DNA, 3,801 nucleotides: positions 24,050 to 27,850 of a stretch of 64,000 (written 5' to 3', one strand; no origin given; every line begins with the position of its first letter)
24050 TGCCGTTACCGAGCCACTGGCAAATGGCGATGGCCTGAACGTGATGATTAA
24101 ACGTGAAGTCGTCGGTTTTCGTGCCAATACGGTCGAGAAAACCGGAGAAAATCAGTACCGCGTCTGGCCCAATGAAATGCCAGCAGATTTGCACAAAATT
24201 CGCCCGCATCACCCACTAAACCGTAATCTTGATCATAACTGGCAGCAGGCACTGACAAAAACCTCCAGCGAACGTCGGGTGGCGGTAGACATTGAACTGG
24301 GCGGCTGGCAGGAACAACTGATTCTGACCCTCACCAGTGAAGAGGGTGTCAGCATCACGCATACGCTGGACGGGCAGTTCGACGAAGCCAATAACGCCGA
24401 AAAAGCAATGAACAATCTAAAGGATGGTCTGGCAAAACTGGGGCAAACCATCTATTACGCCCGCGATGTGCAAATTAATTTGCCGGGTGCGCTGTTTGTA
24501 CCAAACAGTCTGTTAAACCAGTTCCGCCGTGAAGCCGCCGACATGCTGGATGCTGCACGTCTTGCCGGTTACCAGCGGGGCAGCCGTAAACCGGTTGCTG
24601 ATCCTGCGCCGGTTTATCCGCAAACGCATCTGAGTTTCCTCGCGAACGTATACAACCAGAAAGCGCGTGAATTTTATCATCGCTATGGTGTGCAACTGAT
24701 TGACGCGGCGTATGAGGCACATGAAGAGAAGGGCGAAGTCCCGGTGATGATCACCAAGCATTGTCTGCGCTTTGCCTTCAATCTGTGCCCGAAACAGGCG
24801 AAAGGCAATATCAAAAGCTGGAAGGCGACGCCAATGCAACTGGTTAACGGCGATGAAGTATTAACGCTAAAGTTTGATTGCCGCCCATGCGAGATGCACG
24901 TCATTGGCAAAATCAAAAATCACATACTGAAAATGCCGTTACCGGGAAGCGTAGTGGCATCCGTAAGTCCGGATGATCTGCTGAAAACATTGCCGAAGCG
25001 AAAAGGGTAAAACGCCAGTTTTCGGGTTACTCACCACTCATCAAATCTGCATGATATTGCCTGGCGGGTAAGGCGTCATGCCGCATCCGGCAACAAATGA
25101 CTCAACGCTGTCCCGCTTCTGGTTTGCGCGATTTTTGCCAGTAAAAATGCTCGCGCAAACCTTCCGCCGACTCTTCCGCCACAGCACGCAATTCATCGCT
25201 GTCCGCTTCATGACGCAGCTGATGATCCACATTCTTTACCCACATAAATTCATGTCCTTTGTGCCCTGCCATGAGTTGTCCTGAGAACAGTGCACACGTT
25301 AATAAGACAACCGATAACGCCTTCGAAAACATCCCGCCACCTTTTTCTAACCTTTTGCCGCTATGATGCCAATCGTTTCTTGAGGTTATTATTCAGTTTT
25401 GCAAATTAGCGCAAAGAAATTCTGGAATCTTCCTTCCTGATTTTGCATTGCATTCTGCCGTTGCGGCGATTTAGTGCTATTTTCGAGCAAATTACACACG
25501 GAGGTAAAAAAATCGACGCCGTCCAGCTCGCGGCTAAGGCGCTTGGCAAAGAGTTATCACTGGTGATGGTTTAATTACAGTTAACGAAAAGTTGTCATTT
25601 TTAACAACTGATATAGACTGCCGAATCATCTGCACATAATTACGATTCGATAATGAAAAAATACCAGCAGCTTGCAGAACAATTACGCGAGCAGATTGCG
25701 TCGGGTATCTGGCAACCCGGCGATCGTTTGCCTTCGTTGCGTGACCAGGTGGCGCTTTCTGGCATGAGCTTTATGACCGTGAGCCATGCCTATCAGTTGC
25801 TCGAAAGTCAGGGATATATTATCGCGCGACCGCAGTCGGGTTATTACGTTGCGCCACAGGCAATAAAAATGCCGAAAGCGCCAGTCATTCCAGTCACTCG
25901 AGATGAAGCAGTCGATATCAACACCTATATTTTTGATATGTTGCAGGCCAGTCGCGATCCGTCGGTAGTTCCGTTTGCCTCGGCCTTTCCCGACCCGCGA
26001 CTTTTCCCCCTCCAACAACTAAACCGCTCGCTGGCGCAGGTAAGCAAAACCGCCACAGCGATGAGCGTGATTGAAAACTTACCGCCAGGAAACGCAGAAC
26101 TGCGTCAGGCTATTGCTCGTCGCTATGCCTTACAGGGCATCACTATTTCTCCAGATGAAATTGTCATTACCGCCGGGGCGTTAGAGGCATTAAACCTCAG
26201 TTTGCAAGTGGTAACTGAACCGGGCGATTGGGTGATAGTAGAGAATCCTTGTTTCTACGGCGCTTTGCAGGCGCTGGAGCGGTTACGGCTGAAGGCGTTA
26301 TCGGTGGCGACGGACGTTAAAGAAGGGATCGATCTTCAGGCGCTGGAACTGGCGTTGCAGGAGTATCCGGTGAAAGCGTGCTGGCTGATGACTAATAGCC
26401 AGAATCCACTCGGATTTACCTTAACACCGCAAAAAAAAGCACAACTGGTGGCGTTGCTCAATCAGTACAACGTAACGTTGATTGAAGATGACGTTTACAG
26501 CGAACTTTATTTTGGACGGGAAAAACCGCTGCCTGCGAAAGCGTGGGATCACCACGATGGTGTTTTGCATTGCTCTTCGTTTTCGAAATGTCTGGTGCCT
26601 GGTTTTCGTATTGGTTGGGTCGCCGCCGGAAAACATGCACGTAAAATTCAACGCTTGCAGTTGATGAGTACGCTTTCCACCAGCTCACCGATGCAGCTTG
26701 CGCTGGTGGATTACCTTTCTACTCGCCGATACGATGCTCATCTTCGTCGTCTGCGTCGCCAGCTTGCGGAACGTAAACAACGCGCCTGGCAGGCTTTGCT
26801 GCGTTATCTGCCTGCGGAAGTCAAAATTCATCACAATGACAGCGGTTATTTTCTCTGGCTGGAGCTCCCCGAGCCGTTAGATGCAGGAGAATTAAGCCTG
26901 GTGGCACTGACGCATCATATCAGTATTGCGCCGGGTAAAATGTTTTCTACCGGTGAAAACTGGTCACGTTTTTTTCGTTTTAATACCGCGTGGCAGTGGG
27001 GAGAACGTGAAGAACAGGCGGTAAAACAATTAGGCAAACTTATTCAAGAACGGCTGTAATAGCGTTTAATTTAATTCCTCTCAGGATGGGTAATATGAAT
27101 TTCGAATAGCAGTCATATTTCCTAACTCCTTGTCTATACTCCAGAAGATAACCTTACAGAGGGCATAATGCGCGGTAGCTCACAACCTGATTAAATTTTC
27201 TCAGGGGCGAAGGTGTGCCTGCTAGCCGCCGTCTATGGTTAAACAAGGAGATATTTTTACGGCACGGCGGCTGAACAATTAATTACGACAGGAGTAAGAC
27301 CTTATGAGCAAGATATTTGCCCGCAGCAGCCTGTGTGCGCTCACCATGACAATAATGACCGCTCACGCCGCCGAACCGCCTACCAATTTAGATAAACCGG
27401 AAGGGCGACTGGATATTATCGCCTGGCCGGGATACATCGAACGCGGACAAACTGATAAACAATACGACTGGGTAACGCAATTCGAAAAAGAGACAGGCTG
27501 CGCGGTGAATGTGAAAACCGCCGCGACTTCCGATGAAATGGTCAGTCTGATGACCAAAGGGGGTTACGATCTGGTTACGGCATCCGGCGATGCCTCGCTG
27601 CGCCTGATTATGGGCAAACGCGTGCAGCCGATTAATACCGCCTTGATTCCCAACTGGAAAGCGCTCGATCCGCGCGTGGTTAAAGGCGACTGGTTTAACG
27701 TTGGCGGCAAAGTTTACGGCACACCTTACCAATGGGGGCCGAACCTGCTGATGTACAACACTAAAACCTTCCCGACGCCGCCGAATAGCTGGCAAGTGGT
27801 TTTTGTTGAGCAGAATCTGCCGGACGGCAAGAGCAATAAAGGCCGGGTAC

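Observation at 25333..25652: Only a 3' scar of a hicB-like gene lies between yncJ and ydcR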

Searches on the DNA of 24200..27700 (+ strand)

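Call 63: search_dna_similar(query=window:24200-27700:+, collection=ecoli_genomes, mode=near, max_rows=40, rows=best)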
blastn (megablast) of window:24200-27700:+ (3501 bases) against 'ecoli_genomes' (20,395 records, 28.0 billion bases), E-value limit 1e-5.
Records with a match: 5416; places in all: 5461; records where one place covers at least 80% of the query: 5370.
Genomes with a match: 5416 of 5426; with a place that covers at least 80% of the query: 5370. Places per genome that has any: lowest 1, median 1, highest 2. On chromosomes: 5456 places; on plasmids: 5.
Best place of each record, by identity: >=99% 77; 95-99% 5339.
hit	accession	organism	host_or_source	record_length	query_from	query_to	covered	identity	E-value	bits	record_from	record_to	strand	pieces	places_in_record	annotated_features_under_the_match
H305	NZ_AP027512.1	Escherichia coli strain LR-28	Homo sapiens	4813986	1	3501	100%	100.0%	0e+0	6463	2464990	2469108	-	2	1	ydcR: PLP-dependent aminotransferase family protein | rlhA: 23S rRNA 5-hydroxycytidine C2501 synthase | hicB: type II toxin-antitoxin system antitoxin HicB | ydcS: putative ABC transporter substrate-binding protein YdcS | yncJ: DUF2554 family protein | and 1 other names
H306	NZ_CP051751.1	Escherichia coli strain SCU-301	Homo sapiens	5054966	1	3501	100%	100.0%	0e+0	6460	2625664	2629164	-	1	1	ydcR: PLP-dependent aminotransferase family protein | rlhA: 23S rRNA 5-hydroxycytidine C2501 synthase | ydcS: putative ABC transporter substrate-binding protein YdcS | yncJ: DUF2554 family protein | type II toxin-antitoxin system HicB family antitoxin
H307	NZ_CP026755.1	Escherichia coli strain AR_0077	missing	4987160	1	3501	100%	99.4%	0e+0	6344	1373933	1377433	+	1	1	ydcR: PLP-dependent aminotransferase family protein | rlhA: 23S rRNA 5-hydroxycytidine C2501 synthase | ydcS: putative ABC transporter substrate-binding protein YdcS | yncJ: DUF2554 family protein | type II toxin-antitoxin system HicB family antitoxin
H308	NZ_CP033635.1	Escherichia coli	chicken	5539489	1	3501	100%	99.1%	0e+0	6302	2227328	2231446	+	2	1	ydcR: PLP-dependent aminotransferase family protein | rlhA: 23S rRNA 5-hydroxycytidine C2501 synthase | hicB: type II toxin-antitoxin system antitoxin HicB | ydcS: putative ABC transporter substrate-binding protein YdcS | yncJ: DUF2554 family protein | and 1 other names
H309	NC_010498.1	Escherichia coli SMS-3-5 strain SMS-3-5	-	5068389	1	3501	100%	99.1%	0e+0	6302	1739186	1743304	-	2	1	ydcR: PLP-dependent aminotransferase family protein | rlhA: 23S rRNA 5-hydroxycytidine C2501 synthase | hicB: type II toxin-antitoxin system antitoxin HicB | ydcS: putative ABC transporter substrate-binding protein YdcS | yncJ: DUF2554 family protein | and 1 other names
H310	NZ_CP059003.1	Escherichia coli strain 2D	Homo sapiens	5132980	1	3501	100%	99.1%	0e+0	6302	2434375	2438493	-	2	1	ydcR: PLP-dependent aminotransferase family protein | rlhA: 23S rRNA 5-hydroxycytidine C2501 synthase | hicB: type II toxin-antitoxin system antitoxin HicB | ydcS: putative ABC transporter substrate-binding protein YdcS | yncJ: DUF2554 family protein | and 1 other names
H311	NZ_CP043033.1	Escherichia coli strain XDL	Homo sapiens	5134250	1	3501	100%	99.1%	0e+0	6302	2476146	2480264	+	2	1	ydcR: PLP-dependent aminotransferase family protein | rlhA: 23S rRNA 5-hydroxycytidine C2501 synthase | hicB: type II toxin-antitoxin system antitoxin HicB | ydcS: putative ABC transporter substrate-binding protein YdcS | yncJ: DUF2554 family protein | and 1 other names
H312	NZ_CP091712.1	Escherichia coli strain KFu014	river water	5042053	1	3501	100%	99.1%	0e+0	6302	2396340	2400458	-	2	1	ydcR: PLP-dependent aminotransferase family protein | rlhA: 23S rRNA 5-hydroxycytidine C2501 synthase | hicB: type II toxin-antitoxin system antitoxin HicB | ydcS: putative ABC transporter substrate-binding protein YdcS | yncJ: DUF2554 family protein | and 1 other names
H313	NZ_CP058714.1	Escherichia coli strain M172-1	Manis javanica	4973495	1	3501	100%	99.1%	0e+0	6302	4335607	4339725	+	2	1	ydcR: PLP-dependent aminotransferase family protein | rlhA: 23S rRNA 5-hydroxycytidine C2501 synthase | hicB: type II toxin-antitoxin system antitoxin HicB | ydcS: putative ABC transporter substrate-binding protein YdcS | yncJ: DUF2554 family protein | and 1 other names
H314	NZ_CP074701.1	Escherichia coli strain 702/18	Homo sapiens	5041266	1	3501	100%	99.1%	0e+0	6302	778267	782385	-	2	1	ydcR: aminotransferase-like domain-containing protein | rlhA: 23S rRNA 5-hydroxycytidine C2501 synthase | hicB: type II toxin-antitoxin system antitoxin HicB | ydcS: putative ABC transporter substrate-binding protein YdcS | yncJ: DUF2554 family protein | and 1 other names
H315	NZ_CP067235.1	Escherichia coli strain SBF22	surface water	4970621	1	3501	100%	99.1%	0e+0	6302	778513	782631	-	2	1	ydcR: PLP-dependent aminotransferase family protein | rlhA: 23S rRNA 5-hydroxycytidine C2501 synthase | hicB: type II toxin-antitoxin system antitoxin HicB | ydcS: putative ABC transporter substrate-binding protein YdcS | yncJ: DUF2554 family protein | and 1 other names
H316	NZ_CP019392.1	Escherichia coli strain XH992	Homo sapiens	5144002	1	3501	100%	99.1%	0e+0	6302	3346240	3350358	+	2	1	ydcR: PLP-dependent aminotransferase family protein | rlhA: 23S rRNA 5-hydroxycytidine C2501 synthase | hicB: type II toxin-antitoxin system antitoxin HicB | ydcS: putative ABC transporter substrate-binding protein YdcS | yncJ: DUF2554 family protein | and 1 other names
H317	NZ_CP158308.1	Escherichia coli strain CM2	Chicken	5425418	1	3501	100%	99.1%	0e+0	6302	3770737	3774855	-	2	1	ydcR: PLP-dependent aminotransferase family protein | rlhA: 23S rRNA 5-hydroxycytidine C2501 synthase | hicB: type II toxin-antitoxin system antitoxin HicB | ydcS: putative ABC transporter substrate-binding protein YdcS | yncJ: DUF2554 family protein | and 1 other names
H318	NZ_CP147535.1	Escherichia coli strain GN03551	Homo sapiens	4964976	1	3501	100%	99.1%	0e+0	6302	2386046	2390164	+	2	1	ydcR: PLP-dependent aminotransferase family protein | rlhA: 23S rRNA 5-hydroxycytidine C2501 synthase | hicB: type II toxin-antitoxin system antitoxin HicB | ydcS: putative ABC transporter substrate-binding protein YdcS | yncJ: DUF2554 family protein | and 1 other names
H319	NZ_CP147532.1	Escherichia coli strain GN03139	Homo sapiens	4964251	1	3501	100%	99.1%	0e+0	6302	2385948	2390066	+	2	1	ydcR: PLP-dependent aminotransferase family protein | rlhA: 23S rRNA 5-hydroxycytidine C2501 synthase | hicB: type II toxin-antitoxin system antitoxin HicB | ydcS: putative ABC transporter substrate-binding protein YdcS | yncJ: DUF2554 family protein | and 1 other names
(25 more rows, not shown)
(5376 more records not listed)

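Call 64: get_annotated_region(hit=H307, flank=1500)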
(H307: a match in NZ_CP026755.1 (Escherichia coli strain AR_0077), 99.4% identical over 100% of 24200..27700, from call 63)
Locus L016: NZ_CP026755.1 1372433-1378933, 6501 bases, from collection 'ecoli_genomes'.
description: Escherichia coli strain AR_0077 chromosome, complete genome
organism: Escherichia coli strain AR_0077 (NCBI taxid 562)
replicon: chromosome; assembly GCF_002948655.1
host: missing; source: missing; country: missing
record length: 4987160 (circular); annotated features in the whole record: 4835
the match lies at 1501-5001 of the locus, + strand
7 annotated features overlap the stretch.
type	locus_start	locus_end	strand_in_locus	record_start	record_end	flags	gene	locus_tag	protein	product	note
CDS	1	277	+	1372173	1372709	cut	sutR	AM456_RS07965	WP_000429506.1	DNA-binding transcriptional regulator SutR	-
CDS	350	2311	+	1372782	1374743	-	rlhA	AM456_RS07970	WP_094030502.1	23S rRNA 5-hydroxycytidine C2501 synthase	-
CDS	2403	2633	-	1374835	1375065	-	yncJ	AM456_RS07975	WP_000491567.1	DUF2554 family protein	-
CDS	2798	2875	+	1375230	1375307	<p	-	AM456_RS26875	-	type II toxin-antitoxin system HicB family antitoxin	incomplete; partial in the middle of a contig; missing N-terminus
CDS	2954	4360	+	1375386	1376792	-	ydcR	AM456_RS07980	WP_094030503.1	PLP-dependent aminotransferase family protein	-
CDS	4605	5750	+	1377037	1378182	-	ydcS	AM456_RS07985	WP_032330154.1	putative ABC transporter substrate-binding protein YdcS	-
CDS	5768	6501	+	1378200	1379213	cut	ydcT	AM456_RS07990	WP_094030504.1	ABC transporter ATP-binding protein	-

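Call 65: get_annotated_region(hit=H309, flank=1500)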
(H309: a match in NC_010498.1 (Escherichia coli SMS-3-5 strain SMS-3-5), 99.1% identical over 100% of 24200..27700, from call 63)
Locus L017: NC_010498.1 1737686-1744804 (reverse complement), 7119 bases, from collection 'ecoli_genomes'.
description: Escherichia coli SMS-3-5, complete sequence
organism: Escherichia coli SMS-3-5 strain SMS-3-5 (NCBI taxid 439855)
replicon: chromosome; assembly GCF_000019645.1
host: -; source: -; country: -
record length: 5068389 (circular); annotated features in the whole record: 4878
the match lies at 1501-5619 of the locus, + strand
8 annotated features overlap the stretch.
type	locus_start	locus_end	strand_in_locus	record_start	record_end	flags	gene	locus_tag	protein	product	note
CDS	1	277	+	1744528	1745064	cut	sutR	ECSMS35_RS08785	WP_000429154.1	DNA-binding transcriptional regulator SutR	-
CDS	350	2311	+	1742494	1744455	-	rlhA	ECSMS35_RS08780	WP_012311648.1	23S rRNA 5-hydroxycytidine C2501 synthase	-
CDS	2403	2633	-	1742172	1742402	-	yncJ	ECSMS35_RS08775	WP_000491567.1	DUF2554 family protein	-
CDS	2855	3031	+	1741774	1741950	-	hicA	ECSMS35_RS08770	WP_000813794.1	type II toxin-antitoxin system mRNA interferase toxin HicA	-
CDS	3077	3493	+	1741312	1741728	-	hicB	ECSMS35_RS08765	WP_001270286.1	type II toxin-antitoxin system antitoxin HicB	-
CDS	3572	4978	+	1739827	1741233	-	ydcR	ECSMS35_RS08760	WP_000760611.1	PLP-dependent aminotransferase family protein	-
CDS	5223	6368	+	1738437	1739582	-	ydcS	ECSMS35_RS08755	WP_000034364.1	putative ABC transporter substrate-binding protein YdcS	-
CDS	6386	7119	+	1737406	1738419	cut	ydcT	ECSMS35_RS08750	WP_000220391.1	ABC transporter ATP-binding protein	-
